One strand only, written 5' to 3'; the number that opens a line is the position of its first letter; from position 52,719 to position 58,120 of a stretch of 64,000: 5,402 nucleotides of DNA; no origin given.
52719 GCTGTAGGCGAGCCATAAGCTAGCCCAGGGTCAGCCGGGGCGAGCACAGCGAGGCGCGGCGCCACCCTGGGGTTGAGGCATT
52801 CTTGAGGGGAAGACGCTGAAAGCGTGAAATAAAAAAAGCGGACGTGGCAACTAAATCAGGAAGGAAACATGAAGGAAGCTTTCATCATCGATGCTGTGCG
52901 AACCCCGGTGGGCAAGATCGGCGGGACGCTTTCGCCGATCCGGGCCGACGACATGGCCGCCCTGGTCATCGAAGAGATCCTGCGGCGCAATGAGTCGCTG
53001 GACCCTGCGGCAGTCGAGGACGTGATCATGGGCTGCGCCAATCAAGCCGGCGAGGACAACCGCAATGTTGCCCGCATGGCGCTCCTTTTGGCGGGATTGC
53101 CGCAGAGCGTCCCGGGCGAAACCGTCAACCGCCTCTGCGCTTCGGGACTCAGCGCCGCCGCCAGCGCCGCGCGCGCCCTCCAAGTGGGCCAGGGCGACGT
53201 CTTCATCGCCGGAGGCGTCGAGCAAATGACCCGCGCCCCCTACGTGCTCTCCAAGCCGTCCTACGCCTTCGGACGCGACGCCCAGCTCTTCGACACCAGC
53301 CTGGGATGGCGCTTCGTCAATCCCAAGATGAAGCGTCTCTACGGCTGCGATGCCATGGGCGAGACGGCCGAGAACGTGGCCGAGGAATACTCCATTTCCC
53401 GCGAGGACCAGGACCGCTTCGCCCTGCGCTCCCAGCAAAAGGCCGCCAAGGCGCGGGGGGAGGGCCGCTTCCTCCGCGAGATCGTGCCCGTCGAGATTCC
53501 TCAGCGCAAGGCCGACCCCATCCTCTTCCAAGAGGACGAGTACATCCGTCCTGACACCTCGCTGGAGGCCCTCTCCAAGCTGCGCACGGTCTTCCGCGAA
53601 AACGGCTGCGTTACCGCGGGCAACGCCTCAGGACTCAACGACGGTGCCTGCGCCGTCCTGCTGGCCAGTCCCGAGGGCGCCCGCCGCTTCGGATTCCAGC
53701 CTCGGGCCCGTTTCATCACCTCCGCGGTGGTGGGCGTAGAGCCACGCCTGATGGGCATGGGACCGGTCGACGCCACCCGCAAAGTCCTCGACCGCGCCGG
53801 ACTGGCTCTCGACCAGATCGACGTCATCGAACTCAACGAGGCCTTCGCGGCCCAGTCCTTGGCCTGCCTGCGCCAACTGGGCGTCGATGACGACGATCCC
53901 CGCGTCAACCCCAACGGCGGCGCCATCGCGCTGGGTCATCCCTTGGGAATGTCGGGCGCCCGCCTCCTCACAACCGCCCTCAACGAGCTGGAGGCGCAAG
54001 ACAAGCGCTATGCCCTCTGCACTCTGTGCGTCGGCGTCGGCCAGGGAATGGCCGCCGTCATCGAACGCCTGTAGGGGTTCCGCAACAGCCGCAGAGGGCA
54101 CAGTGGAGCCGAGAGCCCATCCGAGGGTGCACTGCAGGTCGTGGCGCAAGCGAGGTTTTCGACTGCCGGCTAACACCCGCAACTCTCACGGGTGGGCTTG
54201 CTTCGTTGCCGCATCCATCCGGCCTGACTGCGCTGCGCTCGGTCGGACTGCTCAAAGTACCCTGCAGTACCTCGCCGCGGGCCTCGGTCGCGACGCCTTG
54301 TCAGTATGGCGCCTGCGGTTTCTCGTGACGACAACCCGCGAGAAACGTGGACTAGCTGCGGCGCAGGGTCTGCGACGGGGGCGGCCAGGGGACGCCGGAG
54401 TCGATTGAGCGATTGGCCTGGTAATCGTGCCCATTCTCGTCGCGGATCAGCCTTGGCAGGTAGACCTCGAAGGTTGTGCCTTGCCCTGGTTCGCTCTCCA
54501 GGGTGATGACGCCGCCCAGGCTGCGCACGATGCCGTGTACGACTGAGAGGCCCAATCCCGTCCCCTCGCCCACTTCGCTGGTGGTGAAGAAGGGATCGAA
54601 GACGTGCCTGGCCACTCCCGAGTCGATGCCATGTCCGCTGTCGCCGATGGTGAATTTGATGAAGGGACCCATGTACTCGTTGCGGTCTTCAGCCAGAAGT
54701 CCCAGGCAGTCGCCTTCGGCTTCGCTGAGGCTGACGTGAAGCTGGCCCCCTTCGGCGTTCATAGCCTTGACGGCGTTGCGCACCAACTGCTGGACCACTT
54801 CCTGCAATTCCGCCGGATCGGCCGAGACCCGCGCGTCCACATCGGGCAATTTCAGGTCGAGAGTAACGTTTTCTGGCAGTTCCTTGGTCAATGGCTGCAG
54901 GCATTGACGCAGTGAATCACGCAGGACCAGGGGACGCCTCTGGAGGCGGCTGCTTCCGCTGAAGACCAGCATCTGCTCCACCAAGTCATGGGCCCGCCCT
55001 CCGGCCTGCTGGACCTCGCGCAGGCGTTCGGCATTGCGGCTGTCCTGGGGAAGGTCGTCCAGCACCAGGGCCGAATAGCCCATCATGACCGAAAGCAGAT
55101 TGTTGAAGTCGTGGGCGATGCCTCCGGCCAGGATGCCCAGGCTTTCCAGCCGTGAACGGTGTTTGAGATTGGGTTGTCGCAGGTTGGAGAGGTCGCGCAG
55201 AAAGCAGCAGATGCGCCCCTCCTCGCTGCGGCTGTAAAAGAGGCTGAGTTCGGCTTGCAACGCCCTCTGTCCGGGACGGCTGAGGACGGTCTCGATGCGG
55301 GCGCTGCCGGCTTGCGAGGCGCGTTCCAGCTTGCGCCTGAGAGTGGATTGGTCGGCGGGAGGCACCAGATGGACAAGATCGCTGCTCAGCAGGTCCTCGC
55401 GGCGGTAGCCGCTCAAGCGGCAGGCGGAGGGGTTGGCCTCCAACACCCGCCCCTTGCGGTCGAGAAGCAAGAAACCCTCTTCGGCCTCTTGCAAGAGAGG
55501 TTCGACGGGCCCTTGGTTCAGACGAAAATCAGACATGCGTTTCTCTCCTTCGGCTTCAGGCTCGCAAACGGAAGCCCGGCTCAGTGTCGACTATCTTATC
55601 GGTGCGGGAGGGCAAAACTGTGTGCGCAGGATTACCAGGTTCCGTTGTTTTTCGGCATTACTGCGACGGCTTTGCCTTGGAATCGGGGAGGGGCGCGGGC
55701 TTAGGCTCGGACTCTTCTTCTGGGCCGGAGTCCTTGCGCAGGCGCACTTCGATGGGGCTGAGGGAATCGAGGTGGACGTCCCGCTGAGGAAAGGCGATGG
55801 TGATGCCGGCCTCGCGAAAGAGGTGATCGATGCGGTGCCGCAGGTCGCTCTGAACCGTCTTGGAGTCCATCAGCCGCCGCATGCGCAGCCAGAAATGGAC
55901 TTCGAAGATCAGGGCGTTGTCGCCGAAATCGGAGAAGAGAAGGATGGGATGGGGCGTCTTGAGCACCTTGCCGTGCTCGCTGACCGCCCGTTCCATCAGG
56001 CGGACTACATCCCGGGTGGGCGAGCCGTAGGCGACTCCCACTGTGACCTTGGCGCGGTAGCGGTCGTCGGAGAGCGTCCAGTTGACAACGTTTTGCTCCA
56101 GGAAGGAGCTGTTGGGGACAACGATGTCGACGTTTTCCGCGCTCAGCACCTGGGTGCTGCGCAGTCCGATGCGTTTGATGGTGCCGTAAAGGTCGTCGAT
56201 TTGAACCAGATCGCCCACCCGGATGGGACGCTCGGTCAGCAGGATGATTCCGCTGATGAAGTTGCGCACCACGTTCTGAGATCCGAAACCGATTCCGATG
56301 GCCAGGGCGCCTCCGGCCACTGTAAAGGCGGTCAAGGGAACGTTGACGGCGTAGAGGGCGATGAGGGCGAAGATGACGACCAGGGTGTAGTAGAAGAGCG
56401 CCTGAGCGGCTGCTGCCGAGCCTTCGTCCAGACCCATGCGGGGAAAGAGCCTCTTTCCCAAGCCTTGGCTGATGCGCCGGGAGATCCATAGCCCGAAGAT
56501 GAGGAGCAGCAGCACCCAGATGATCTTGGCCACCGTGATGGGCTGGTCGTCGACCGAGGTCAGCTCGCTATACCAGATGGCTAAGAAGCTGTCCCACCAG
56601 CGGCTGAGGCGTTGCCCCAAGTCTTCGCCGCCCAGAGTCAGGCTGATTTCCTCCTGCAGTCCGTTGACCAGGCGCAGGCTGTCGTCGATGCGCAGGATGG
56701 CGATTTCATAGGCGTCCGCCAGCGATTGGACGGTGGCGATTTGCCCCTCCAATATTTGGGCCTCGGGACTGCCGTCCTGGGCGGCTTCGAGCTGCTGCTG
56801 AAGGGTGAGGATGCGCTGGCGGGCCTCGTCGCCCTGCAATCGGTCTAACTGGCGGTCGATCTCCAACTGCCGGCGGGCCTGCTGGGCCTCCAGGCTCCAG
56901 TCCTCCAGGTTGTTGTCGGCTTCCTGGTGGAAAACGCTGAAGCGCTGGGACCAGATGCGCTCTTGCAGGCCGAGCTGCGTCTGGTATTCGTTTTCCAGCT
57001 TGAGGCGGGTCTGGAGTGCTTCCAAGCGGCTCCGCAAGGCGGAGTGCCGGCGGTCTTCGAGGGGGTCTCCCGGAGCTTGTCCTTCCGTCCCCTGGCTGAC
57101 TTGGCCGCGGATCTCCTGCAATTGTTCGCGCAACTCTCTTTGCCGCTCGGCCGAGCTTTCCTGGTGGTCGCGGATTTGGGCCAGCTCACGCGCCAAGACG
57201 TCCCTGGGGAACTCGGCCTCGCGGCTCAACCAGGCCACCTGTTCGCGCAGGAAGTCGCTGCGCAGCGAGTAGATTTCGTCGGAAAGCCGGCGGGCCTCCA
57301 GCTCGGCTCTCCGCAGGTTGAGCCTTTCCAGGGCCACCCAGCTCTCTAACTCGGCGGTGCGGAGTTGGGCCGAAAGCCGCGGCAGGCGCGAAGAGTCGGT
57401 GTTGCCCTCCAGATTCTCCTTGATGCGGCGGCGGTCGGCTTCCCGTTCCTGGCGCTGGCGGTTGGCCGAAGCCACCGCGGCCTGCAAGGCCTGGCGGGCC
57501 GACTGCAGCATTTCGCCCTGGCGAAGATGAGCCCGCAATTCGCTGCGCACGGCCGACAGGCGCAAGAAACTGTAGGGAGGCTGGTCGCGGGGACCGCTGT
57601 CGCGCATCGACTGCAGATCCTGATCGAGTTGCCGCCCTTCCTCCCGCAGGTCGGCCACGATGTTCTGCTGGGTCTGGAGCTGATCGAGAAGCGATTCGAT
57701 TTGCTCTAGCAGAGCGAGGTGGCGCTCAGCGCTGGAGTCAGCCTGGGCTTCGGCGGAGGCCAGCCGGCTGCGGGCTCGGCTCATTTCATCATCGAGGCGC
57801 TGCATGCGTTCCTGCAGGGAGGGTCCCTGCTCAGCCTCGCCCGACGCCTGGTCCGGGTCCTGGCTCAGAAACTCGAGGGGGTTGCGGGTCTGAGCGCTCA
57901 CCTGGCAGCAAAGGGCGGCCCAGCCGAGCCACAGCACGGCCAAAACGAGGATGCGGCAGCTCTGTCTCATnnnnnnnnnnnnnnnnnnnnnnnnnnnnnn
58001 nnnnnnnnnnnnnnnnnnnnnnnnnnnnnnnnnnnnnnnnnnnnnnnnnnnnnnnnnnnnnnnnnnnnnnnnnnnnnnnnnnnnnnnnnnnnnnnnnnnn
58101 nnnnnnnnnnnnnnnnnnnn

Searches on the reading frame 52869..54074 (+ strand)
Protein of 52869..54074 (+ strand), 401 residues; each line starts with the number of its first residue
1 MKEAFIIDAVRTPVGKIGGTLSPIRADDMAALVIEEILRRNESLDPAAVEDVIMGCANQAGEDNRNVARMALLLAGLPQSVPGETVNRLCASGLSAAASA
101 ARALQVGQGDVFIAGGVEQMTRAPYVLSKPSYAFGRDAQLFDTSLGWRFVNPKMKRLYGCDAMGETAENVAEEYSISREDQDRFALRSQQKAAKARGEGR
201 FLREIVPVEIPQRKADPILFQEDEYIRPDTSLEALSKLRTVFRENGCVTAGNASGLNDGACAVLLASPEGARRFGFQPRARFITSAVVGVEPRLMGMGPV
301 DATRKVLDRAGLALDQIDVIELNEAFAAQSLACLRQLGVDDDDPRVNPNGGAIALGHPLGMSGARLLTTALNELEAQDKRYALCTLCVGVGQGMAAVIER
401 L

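Call 69: search_protein_families(library=pfam, proteins=[window:52869-54074:+], max_evalue=0.00001)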
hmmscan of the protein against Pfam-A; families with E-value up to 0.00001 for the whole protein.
window:52869-54074:+ (401 aa): 2 families
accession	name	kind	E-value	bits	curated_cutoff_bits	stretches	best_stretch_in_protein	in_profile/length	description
PF00108.29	Thiolase_N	-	9e-80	268.2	26.4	1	5-267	2-258/260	Thiolase, N-terminal domain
PF02803.24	Thiolase_C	-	3.2e-45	153.2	27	1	277-400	2-123/123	Thiolase, C-terminal domain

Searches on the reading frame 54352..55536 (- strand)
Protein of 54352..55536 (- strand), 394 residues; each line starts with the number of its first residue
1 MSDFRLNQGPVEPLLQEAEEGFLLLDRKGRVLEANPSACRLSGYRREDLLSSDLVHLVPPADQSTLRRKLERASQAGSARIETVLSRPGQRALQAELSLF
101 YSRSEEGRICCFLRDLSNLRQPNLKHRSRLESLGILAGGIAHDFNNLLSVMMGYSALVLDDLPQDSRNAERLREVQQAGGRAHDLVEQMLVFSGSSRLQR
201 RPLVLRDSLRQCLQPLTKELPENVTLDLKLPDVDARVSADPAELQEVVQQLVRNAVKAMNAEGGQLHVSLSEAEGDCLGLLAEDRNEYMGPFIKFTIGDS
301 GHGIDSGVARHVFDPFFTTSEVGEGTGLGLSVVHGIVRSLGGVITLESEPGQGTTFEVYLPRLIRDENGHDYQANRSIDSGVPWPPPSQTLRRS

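Call 69: search_protein_families(library=pfam, proteins=[window:54352-55536:-], max_evalue=0.00001)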
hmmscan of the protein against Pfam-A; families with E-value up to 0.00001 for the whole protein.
window:54352-55536:- (394 aa): 6 families
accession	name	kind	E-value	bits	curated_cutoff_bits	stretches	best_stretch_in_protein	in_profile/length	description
PF02518.31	HATPase_c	-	9.6e-23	81.2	26.4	1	240-362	2-109/111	Histidine kinase-, DNA gyrase B-, and HSP90-like ATPase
PF00989.32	PAS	-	1.2e-15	58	22.6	1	14-115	6-112/113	PAS fold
PF13426.13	PAS_9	-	2.4e-11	44.3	27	1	20-117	2-102/103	PAS domain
PF08448.16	PAS_4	-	2.3e-09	37.9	23.1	1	20-120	6-109/110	PAS fold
PF00512.31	HisKA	-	7.9e-08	32.7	26.9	1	136-193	5-61/66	His Kinase A (phospho-acceptor) domain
PF13188.13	PAS_8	-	3.8e-06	27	21.8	0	15-60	7-53/65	PAS domain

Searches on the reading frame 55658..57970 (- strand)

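Call 69: search_protein_families(library=pfam, proteins=[window:55658-57970:-], max_evalue=0.00001)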
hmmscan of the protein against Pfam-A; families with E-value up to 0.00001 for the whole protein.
window:55658-57970:- (770 aa): 2 families
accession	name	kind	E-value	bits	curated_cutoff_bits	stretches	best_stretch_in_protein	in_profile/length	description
PF00924.24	MS_channel_2nd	-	5.1e-22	78.2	20.2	1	566-632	1-67/68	Mechanosensitive ion channel, beta-domain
PF21082.3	MS_channel_3rd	-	7.2e-13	49.2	21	1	641-725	2-88/88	Mechanosensitive ion channel MscS, C-terminal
